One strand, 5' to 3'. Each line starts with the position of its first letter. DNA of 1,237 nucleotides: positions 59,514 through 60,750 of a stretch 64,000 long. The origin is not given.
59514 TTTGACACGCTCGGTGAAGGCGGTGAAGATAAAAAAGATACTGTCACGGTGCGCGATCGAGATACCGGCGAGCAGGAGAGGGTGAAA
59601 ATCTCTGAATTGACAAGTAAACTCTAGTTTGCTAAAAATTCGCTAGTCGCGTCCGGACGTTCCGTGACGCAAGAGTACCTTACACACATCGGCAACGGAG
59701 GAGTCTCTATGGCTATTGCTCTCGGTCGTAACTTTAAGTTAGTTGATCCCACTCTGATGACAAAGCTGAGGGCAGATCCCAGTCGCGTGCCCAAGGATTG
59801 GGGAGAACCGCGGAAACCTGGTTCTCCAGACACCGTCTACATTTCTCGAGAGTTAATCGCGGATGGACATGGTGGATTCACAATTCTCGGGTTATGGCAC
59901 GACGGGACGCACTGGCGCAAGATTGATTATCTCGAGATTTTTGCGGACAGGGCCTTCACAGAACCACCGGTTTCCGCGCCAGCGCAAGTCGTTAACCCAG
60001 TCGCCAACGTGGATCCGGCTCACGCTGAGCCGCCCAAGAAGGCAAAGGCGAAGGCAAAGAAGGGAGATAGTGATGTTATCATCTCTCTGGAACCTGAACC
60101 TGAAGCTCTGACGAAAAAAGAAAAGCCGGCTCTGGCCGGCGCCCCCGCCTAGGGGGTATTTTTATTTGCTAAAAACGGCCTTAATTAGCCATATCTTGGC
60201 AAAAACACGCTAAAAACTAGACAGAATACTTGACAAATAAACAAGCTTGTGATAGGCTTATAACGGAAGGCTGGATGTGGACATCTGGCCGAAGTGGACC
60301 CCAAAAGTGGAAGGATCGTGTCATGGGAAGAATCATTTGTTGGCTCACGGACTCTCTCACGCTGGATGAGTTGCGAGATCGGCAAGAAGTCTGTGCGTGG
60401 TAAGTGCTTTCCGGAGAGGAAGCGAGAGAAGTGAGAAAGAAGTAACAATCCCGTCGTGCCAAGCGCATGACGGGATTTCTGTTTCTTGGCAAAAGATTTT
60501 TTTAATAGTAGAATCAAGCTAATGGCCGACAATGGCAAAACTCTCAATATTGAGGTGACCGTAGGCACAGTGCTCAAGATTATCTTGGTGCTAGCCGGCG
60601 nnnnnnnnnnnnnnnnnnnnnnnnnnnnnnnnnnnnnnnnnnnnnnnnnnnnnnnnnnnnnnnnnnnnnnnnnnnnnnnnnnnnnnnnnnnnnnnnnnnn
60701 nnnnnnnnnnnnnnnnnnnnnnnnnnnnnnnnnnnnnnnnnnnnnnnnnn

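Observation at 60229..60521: Roughly 225-nt promoter-to-terminator unit directly upstream of an AI-2E (PerM-family) transporter: riboswitch-like leader, sRNA or 41-aa peptide gene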

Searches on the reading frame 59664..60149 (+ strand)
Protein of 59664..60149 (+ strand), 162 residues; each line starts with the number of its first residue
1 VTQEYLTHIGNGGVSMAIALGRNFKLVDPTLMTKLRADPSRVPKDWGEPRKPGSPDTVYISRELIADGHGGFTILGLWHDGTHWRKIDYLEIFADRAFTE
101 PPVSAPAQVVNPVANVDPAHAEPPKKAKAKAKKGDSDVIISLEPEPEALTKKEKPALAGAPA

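Call 13: search_protein_families(library=pfam, proteins=[window:59664-60149:+], max_evalue=1)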
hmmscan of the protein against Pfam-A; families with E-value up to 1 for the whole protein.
window:59664-60149:+ (162 aa): 0 families

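Call 21: find_homologous_proteins(query=window:59709-60149:+)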
Query window:59709-60149:+ (147 aa): 1 proteins with E <= 0.001 among 60 candidates.
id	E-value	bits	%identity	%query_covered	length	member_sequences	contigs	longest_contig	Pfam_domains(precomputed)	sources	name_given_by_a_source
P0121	6.8e-93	327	100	100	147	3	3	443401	-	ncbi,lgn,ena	-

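Call 77: search_protein_families(library=phrogs, proteins=[window:59709-60149:+], max_evalue=1)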
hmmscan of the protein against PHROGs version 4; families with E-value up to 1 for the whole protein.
window:59709-60149:+ (147 aa): 1 family
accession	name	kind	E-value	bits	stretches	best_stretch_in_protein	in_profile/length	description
phrog_15745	-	unknown function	0.07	13.8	1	41-73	108-139/185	-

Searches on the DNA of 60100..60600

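Call 4: search_rna_families(source=window, start=60100, end=60600, threshold=evalue, max_evalue=10, show_alignments=4)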
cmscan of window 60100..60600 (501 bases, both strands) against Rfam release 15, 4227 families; matches with E-value up to 10: 3.
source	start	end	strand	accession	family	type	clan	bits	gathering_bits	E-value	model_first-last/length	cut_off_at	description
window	60392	60483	+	RF00515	PyrR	Cis-reg;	-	19.3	54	3.1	1-115/115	no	PyrR binding site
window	60100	60165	+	RF00021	Spot_42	Gene; sRNA;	-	14.5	80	4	47-115/115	5'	Spot 42 RNA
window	60106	60128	+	RF01100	PK-BYV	Cis-reg;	-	13.3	50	5.4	1-40/40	no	3'-terminal pseudoknot in BYV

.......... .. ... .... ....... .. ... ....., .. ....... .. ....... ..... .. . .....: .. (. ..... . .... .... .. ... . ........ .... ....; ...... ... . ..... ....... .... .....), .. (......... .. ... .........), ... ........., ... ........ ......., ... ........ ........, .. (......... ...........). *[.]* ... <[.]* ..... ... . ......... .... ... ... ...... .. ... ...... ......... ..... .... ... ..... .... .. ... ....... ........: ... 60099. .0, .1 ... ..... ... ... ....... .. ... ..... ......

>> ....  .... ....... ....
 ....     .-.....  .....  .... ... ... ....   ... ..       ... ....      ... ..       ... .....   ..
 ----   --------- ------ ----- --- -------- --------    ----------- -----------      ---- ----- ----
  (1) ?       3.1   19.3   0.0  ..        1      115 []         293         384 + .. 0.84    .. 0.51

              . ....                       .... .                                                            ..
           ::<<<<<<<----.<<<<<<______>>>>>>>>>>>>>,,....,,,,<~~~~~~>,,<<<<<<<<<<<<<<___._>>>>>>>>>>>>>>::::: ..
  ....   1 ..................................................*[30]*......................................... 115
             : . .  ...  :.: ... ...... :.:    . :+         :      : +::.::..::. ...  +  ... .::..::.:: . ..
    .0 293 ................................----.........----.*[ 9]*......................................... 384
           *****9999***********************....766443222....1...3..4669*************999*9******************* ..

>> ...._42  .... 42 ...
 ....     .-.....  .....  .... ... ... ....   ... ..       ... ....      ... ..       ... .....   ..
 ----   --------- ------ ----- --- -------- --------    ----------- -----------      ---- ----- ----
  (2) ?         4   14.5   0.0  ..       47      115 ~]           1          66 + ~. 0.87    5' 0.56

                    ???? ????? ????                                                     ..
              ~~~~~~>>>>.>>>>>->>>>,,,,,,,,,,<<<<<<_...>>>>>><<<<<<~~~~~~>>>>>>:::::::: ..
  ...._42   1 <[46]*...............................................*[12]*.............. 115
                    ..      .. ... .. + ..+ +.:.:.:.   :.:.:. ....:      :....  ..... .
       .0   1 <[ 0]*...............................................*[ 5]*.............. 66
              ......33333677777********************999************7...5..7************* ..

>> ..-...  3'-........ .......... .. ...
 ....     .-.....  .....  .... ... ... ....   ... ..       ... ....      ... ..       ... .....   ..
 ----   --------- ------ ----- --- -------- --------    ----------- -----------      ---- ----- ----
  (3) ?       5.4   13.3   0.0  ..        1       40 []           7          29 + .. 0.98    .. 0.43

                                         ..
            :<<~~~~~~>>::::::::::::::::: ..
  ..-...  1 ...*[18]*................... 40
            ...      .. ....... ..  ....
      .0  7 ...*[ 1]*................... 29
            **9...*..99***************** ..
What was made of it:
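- On Riboswitch (any Rfam class): The best sub-threshold hit is PyrR at 19.3 bits against a threshold of 54, E = 3.1 (call 4).
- There is a weak resemblance to the PyrR binding site (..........): 19.3 bits, E = 3.1 (call 4).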

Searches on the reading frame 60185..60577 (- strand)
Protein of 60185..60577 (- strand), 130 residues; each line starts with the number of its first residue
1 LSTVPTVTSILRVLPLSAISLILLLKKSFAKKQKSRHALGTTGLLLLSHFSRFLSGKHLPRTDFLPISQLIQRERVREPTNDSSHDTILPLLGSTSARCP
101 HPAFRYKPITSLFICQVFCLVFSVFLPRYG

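Call 13: search_protein_families(library=pfam, proteins=[window:60185-60577:-], max_evalue=1)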
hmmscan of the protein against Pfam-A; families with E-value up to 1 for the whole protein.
window:60185-60577:- (130 aa): 0 families

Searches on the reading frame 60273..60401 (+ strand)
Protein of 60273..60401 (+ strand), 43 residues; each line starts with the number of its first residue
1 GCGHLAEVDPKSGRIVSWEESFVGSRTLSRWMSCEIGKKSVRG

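Call 13: search_protein_families(library=pfam, proteins=[window:60273-60401:+], max_evalue=1)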
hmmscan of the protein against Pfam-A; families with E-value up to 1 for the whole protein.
window:60273-60401:+ (43 aa): 0 families

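Call 37: find_homologous_proteins(query=A3, max_evalue=10)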
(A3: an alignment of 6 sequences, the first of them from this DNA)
Query A3 (6 sequences) (42 aa, profile of the alignment): 5 proteins with E <= 10 among 2705 candidates.
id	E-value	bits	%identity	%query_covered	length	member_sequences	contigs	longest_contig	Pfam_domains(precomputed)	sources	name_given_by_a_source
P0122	1.6e-14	71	70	24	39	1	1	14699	-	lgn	-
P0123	1.2e-9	56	75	29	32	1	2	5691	-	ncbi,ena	-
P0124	3.1e-8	51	67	21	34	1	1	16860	-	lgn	-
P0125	3.7e+0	25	59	40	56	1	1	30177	-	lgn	-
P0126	8.3e+0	24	54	31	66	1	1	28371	-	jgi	jgi:hypothetical protein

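Call 60: predict_structure(alignment_id=A6)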
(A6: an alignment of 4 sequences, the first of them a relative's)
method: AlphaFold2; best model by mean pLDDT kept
length: 39 residues; sequences in the alignment: 4
mean_pLDDT: 80.8   pTM: 0.49
mean pLDDT of the five models: 80.8, 79.4, 76.3, 75.7, 75.5
residues with pLDDT >= 90: 15; 70-90: 15; 50-70: 8; < 50: 1
segments of 3 or more residues with pLDDT < 50: none
pLDDT, mean of each block of 10 residues (from residue 1): 72 91 90 68
secondary structure, 60 per line:
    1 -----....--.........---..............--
elements in order: H6-9 H12-20 H24-37
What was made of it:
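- AlphaFold2 models P0122 as three helices (6-9, 12-20 and 24-37; the two long ones form a hairpin), mean pLDDT 80.8 (call 60).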

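Call 62: search_protein_representatives(alignment_id=A6)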
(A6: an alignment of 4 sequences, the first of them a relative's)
Query: 4 sequences, 34 profile positions. Proteins with E-value up to 0.001 (for the whole library): 4; up to 1e-10: 4; up to 1e-30: 0. The best 4 are listed.
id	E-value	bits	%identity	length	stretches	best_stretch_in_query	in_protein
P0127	1.4e-16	76.0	-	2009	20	20-34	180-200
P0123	1.2e-15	73.0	-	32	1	1-32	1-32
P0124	3.1e-13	65.3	-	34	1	1-34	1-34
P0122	6.8e-13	64.3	-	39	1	1-34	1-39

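Call 64: fold_search(model_id=the predicted structure, library=pdb)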
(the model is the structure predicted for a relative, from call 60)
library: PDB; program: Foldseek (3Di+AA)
matches with E <= 10: 4; with E <= 0.001: 0
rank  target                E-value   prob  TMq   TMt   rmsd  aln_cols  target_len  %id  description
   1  4hht_A                4.9e+00  0.08  0.41  0.11   3.9        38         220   26  T. maritima RNase H2 G21S in complex with nucleic acid substrate and calcium ions (released 2013-02-06)
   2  5n2o_MODEL_1_A        8.4e+00  0.04  0.34  0.21   2.7        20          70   25  Structure Of P63 SAM Domain L514F Mutant Causative Of AEC Syndrome (released 2018-02-07)
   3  3o3f_A                9.8e+00  0.04  0.42  0.10   3.0        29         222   28  T. maritima RNase H2 D107N in complex with nucleic acid substrate and magnesium ions (released 2010-12-08)
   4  3o3g_A                9.8e+00  0.04  0.42  0.10   3.0        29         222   28  T. maritima RNase H2 in complex with nucleic acid substrate and calcium ions (released 2010-12-08)

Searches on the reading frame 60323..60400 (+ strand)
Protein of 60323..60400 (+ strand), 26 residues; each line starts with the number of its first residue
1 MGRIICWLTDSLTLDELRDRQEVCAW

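Call 46: search_protein_families(library=pfam, proteins=[window:60323-60400:+], max_evalue=10)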
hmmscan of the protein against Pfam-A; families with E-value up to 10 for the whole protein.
seq(26 aa): 0 families

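Call 76: search_protein_families(library=ncbifam, proteins=[window:60323-60400:+], max_evalue=10)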
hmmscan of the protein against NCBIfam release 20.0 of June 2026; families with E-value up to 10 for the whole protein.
seq(26 aa): 0 families

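Call 77: search_protein_families(library=phrogs, proteins=[window:60323-60400:+], max_evalue=1)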
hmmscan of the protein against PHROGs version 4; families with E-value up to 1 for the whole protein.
seq(26 aa): 1 family
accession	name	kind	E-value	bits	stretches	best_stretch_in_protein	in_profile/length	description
phrog_24123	-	unknown function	0.13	13.5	1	3-15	55-67/69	-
